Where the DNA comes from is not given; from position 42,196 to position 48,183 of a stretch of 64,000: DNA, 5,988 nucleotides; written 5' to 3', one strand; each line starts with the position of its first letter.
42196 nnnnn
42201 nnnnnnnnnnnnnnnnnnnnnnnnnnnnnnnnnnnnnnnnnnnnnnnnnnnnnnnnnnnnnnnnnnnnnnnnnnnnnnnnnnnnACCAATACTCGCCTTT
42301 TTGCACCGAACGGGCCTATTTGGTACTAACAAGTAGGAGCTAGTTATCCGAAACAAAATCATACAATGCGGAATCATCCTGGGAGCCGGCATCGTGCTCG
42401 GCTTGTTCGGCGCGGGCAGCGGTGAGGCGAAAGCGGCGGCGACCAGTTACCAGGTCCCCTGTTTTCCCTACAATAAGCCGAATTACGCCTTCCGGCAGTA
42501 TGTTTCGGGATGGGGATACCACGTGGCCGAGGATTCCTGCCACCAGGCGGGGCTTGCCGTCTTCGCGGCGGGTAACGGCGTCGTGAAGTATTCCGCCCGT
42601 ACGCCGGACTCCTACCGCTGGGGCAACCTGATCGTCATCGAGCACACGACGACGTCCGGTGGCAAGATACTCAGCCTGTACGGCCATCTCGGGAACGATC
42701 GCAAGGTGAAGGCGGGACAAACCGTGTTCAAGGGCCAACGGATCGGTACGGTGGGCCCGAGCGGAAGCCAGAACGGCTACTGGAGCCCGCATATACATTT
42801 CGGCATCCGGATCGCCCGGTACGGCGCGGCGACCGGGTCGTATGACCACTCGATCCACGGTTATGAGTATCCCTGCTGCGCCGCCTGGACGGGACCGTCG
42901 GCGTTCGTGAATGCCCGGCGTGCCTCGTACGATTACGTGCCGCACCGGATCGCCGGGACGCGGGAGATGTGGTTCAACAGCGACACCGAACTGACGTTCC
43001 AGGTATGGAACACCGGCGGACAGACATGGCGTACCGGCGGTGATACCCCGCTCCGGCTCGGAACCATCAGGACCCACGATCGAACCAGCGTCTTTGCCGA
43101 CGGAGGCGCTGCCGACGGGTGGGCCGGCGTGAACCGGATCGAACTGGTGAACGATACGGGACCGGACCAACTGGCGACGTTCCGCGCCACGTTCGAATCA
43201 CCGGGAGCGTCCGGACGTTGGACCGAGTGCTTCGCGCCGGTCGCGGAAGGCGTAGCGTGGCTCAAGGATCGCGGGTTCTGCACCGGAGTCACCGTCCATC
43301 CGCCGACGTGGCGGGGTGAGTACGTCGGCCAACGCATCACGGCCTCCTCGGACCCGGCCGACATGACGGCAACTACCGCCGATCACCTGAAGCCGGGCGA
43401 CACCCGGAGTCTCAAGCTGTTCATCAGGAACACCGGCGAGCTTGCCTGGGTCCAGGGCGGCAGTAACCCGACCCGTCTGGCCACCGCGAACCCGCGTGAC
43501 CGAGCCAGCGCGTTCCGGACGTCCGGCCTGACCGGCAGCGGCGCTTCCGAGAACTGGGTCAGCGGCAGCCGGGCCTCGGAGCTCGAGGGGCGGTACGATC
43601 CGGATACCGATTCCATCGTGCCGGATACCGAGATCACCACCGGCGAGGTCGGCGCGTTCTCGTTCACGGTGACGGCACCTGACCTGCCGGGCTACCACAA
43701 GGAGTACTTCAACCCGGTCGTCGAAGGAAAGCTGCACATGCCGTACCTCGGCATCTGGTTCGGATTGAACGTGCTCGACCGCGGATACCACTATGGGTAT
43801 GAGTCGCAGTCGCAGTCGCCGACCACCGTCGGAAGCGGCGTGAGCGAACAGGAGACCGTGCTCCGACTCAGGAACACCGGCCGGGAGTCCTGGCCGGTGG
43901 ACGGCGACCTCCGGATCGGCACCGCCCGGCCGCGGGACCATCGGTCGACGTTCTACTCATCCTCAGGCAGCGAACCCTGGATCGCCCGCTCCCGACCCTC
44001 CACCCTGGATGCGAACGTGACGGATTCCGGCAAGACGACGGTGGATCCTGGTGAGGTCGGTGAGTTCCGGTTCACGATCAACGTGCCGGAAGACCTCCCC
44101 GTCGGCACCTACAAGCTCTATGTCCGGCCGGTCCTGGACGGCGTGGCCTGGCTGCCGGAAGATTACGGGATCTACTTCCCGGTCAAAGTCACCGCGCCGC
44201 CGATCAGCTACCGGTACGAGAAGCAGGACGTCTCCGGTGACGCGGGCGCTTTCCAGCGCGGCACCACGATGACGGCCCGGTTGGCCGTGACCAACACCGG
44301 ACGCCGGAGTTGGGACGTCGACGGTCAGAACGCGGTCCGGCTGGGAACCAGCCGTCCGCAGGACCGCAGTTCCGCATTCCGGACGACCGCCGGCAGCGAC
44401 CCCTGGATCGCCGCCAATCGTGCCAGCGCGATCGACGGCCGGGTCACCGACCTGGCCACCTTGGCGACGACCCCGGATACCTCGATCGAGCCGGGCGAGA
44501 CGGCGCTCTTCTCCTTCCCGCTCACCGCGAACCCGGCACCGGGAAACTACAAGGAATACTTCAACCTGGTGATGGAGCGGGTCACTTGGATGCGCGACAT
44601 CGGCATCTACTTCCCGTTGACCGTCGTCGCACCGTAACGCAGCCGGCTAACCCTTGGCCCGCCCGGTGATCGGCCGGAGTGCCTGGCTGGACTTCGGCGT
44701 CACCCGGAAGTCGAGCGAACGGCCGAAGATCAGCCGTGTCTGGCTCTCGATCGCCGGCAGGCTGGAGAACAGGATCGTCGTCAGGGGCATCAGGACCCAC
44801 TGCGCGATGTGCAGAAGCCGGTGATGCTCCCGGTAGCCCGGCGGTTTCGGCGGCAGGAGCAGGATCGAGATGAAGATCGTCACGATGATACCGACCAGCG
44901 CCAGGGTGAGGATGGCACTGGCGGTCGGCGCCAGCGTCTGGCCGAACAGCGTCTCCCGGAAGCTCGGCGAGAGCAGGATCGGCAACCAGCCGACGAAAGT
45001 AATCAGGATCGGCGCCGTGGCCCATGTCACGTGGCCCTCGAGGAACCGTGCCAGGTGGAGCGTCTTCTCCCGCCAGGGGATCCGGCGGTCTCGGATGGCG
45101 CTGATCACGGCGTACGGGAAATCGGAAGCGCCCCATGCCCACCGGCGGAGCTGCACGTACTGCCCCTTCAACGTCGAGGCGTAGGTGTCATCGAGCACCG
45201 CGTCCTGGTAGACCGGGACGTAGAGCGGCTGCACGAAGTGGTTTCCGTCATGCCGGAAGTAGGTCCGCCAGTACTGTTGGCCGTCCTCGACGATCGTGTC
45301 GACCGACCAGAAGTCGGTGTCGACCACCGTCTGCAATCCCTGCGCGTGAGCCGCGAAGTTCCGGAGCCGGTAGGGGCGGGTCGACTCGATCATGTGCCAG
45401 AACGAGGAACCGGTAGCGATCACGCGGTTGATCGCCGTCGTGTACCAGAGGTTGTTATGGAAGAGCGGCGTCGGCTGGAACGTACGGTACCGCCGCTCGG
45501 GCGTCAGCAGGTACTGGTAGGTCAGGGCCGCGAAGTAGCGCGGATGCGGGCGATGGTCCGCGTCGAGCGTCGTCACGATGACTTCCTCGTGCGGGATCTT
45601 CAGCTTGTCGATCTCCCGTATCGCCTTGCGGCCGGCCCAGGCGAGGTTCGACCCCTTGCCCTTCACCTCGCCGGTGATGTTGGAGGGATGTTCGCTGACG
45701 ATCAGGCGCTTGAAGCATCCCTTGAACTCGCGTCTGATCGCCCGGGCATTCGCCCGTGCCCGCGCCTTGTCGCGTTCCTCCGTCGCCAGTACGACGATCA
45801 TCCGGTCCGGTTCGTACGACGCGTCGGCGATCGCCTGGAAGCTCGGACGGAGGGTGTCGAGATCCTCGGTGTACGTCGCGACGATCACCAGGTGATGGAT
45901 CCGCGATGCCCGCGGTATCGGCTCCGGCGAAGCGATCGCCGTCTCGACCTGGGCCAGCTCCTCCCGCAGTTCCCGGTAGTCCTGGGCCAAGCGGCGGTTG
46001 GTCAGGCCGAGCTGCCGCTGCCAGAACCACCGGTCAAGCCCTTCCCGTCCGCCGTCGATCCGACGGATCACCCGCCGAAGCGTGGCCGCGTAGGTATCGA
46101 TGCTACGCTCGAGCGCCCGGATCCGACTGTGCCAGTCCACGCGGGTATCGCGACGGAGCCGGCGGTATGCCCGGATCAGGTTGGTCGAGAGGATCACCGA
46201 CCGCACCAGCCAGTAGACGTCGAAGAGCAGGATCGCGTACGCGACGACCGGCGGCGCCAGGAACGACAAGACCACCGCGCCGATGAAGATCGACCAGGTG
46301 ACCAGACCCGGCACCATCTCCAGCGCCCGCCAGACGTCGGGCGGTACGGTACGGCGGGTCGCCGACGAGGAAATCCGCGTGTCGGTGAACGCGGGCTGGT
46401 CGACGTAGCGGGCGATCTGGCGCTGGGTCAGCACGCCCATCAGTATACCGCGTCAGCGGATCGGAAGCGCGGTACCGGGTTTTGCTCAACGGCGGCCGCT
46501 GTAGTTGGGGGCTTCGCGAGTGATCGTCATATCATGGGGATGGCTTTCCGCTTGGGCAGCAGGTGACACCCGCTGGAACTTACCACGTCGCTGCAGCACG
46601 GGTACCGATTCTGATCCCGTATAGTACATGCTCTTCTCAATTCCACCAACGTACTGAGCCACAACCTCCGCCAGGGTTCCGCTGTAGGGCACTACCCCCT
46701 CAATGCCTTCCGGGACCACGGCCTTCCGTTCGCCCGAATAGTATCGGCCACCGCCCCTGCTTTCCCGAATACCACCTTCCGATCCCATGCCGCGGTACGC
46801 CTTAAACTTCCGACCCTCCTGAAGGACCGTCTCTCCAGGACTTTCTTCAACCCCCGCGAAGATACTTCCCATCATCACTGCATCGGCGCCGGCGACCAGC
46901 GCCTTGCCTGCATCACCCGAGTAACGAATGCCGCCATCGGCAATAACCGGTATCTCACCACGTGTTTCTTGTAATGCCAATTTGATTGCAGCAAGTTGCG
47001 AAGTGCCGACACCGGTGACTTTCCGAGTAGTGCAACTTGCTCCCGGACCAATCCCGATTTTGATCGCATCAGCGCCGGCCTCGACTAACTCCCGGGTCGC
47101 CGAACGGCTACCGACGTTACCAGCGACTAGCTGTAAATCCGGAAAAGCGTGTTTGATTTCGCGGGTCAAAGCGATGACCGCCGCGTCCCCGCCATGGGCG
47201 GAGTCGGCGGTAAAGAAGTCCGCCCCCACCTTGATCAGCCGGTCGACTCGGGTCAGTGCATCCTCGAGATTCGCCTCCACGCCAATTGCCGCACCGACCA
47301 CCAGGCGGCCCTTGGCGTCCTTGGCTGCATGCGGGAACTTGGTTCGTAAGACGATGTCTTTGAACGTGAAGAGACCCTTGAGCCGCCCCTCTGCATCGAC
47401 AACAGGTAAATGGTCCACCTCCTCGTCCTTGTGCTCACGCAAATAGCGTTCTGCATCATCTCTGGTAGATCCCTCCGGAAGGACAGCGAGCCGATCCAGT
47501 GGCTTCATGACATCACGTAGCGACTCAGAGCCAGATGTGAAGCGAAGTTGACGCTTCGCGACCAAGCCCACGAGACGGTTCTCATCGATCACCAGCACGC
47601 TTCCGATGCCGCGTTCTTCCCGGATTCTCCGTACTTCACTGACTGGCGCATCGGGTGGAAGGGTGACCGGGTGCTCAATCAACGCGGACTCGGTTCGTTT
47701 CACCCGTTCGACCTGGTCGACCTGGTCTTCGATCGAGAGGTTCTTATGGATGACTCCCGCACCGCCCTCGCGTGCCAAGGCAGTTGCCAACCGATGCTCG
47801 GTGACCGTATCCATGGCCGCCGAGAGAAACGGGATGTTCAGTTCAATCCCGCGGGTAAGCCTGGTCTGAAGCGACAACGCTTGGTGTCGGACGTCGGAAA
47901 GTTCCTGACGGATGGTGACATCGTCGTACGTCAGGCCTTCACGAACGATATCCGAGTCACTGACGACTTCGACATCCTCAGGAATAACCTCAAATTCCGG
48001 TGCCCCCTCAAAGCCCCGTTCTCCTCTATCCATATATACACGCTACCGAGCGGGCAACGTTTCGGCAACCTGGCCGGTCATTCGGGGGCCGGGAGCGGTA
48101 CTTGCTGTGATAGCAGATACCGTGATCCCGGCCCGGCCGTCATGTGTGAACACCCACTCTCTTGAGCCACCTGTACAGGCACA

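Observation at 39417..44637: Tandem paralogous secreted M23 peptidases carrying 5 and 4 NBR1-like Ig repeats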

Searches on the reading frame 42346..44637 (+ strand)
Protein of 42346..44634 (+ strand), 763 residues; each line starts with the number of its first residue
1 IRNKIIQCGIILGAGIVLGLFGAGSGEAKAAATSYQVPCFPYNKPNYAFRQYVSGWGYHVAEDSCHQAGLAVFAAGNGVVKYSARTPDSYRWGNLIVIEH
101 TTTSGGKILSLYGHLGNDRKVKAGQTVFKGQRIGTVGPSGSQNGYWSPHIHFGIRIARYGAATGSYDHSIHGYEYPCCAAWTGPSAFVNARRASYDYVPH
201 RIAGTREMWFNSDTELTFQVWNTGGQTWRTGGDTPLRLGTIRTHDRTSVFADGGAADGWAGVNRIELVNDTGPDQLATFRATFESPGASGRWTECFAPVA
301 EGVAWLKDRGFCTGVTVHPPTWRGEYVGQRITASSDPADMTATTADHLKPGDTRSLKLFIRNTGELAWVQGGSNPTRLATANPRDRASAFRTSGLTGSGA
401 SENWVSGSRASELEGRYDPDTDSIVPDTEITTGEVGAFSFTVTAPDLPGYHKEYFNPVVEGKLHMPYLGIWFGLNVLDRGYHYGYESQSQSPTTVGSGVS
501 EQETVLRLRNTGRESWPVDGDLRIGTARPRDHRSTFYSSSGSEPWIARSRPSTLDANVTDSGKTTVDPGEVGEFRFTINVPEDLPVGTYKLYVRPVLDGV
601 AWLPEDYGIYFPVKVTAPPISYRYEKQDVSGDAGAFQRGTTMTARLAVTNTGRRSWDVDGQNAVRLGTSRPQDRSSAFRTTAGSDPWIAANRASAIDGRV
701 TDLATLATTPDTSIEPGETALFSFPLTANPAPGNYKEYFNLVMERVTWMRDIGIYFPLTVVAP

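Call 3: search_protein_families(library=pfam, proteins=[window:42394-44637:+], max_evalue=1)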
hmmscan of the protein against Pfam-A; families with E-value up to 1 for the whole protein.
window:42394-44637:+ (747 aa): 6 families
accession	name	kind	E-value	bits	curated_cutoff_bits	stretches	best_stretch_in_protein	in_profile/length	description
PF01551.29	Peptidase_M23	-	3.3e-16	59.7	28.7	1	50-140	10-89/96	Peptidase family M23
PF16158.11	N_BRCA1_IG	-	7.1e-13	49.5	28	1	619-727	7-92/108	Ig-like domain from next to BRCA1 gene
PF10633.15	NPCBM_assoc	-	0.037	14.7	24.4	0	545-575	42-71/78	NPCBM-associated, NEW3 domain of alpha-galactosidase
PF14016.12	DUF4232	-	0.056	14.1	27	1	623-711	16-80/129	Domain of unknown function (DUF4232)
PF21226.3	MalQ_N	-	0.069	14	24.1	0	546-578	47-77/91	MalQ N-terminal beta sandwich domain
PF06280.18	fn3_5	-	0.11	13.6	27.6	1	537-570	53-86/112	Fn3-like domain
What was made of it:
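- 42943..44634 (+): FW repeats B1 (42943-43296), B2 (43297-43773), B3 (43774-44193), B4 (44194-44634). The best stretch of the gene-2 Pfam PF16158 match lies in B4 (call 3).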

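Call 4: search_protein_families(library=ncbifam, proteins=[window:42394-44637:+], max_evalue=1)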
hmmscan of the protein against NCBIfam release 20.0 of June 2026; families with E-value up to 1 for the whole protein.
window:42394-44637:+ (747 aa): 12 families
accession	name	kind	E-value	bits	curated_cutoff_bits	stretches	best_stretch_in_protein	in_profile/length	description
NF004799.0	PRK06148.1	subfamily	1.1e-15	56.8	1128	1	42-147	440-546/1015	hypothetical protein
NF052530.1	Heli_ShapePgp3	exception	4.4e-10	39.1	300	1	41-141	165-254/270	peptidoglycan metallopeptidase Pgp3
NF052336.1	PdgHdaseHSB100310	equivalog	1.5e-08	34.4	500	1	11-139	27-142/316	peptidoglycan hydrolase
NF053824.1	PdgNdpepShyC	equivalog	1.9e-08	33.7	700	1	44-137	297-379/429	peptidoglycan DD-endopeptidase ShyC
NF040883.1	amid_act_ActS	equivalog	2.9e-07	30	375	1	47-139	140-221/242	amidase activator ActS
NF053825.1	PdgNdpepShyA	equivalog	8.9e-07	27.9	700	1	43-138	296-380/425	peptidoglycan DD-endopeptidase ShyA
NF050804.1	CellDivDipMCaul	equivalog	3.4e-06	26.1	900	1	52-141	537-616/634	cell division endopeptidase DipM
NF008652.0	PRK11649.1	equivalog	2.9e-05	22.9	341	1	50-141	320-400/439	murein DD-endopeptidase MepM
NF053738.1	S2SprSpoIIQBc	equivalog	0.0044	16.7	250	1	55-140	136-212/232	stage II sporulation protein SpoIIQ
NF008644.1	PRK11637.1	equivalog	0.011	14.7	270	1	76-139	316-371/385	murein hydrolase activator EnvC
NF033506.0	PACE-CTERM-PROT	exception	0.1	11.2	110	1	537-577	408-448/627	putative S-layer protein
NF045981.1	MSC0775_fam_LP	subfamily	0.3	9.4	250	1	109-135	587-612/740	MSC_0775 family lipoprotein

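Call 58: list_cluster_members(proteins=[window:42346-44634:+, window:42394-44634:+, window:42403-44634:+])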
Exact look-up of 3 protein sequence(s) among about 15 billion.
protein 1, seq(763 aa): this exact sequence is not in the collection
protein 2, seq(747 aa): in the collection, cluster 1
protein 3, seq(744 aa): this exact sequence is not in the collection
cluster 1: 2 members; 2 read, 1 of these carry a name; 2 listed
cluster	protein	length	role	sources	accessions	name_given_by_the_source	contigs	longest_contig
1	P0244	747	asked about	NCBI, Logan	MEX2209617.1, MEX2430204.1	MAG: M23 family metallopeptidase [Patescibacteria group bacterium]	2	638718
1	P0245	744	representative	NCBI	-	-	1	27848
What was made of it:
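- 42346..44637 (+): Gene 2 (763 aa from ATC; annotated publicly as 747 aa from GTG 42394): signal peptide, M23 peptidase, four FW repeats. NCBI 'M23 family metallopeptidase', MEX2209617.1 (call 58).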

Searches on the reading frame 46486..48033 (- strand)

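Call 47: search_protein_families(library=pfam, proteins=[window:46486-48033:-], max_evalue=0.01)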
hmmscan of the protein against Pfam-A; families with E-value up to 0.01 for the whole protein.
window:46486-48033:- (515 aa): 8 families
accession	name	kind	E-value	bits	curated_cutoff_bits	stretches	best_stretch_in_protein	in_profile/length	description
PF00478.31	IMPDH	-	3.1e-128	428.1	25.6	1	33-500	1-345/345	IMP dehydrogenase / GMP reductase domain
PF00571.33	CBS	-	1.8e-16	60.6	24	2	173-228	2-52/57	CBS domain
PF03060.21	NMO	-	4.1e-11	43.3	28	1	262-403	105-236/331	Nitronate monooxygenase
PF01070.24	FMN_dh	-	1.5e-07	31.3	24.9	1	307-392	226-305/350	FMN-dependent dehydrogenase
PF05690.20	ThiG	-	6.3e-05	22.9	23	1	313-394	137-209/247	Thiazole biosynthesis protein ThiG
PF01645.23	Glu_synthase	-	0.0014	18.3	20.4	1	301-390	210-305/369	Conserved region in glutamate synthase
PF01180.27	DHO_dh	-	0.0014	18.3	27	1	349-392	229-272/291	Dihydroorotate dehydrogenase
PF01207.24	Dus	-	0.0039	16.8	20.4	1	336-389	161-214/311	Dihydrouridine synthase (Dus)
